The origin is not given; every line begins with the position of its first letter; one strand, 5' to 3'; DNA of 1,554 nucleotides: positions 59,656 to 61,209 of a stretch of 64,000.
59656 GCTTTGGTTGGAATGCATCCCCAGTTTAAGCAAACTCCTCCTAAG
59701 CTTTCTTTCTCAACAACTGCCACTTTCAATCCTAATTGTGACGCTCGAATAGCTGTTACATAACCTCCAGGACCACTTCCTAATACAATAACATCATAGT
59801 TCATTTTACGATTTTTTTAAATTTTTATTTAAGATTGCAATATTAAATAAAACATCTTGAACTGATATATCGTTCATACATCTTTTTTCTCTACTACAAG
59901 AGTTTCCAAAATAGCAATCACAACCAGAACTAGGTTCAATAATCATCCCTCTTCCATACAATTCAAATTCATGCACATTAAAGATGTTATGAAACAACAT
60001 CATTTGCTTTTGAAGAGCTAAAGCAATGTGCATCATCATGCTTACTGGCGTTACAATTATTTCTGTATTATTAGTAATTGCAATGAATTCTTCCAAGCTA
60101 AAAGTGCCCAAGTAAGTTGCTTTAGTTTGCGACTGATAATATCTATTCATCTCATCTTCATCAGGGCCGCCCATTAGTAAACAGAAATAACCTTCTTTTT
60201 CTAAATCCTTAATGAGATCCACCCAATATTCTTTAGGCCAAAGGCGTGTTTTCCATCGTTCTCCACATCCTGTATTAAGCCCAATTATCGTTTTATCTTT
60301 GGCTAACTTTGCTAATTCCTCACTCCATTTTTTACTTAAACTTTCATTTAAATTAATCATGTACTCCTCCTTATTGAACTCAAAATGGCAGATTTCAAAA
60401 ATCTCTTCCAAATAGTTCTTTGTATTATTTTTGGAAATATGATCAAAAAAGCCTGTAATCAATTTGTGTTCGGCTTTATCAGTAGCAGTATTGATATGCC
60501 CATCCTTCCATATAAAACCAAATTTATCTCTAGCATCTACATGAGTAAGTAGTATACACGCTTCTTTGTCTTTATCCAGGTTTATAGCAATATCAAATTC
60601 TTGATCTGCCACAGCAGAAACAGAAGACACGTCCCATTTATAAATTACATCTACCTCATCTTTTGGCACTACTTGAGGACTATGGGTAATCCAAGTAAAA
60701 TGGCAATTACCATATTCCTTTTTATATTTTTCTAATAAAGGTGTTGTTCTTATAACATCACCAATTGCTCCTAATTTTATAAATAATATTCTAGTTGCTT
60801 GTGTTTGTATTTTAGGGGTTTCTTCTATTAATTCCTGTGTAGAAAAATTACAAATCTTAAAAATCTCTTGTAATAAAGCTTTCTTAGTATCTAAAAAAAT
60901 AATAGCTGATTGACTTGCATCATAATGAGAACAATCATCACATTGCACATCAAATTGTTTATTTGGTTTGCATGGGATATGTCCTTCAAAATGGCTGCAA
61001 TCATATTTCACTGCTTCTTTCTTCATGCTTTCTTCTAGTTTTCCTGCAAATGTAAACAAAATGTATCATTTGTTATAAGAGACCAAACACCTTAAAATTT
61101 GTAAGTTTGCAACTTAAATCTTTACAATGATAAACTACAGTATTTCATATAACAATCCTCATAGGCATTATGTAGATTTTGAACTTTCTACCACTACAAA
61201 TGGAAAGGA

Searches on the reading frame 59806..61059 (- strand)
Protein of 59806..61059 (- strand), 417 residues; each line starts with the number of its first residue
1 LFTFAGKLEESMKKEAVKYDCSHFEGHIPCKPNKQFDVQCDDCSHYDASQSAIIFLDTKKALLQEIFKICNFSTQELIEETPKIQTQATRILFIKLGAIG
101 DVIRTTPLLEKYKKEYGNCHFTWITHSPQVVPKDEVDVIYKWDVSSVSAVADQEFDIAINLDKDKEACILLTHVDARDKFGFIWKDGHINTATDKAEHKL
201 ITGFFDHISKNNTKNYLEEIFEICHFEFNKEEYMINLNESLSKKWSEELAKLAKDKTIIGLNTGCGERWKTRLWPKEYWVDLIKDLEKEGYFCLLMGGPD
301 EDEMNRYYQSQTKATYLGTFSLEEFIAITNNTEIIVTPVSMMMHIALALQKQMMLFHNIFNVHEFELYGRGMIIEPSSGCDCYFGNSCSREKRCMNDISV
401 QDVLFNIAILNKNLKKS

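Call 53: search_protein_families(library=pfam, proteins=[window:59806-61059:-], max_evalue=0.00001)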
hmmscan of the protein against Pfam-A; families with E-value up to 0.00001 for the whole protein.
window:59806-61059:- (417 aa): 1 family
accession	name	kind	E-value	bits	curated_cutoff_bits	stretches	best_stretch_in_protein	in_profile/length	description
PF01075.23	Glyco_transf_9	-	5.7e-16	59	22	1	150-352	8-204/247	Glycosyltransferase family 9 (heptosyltransferase)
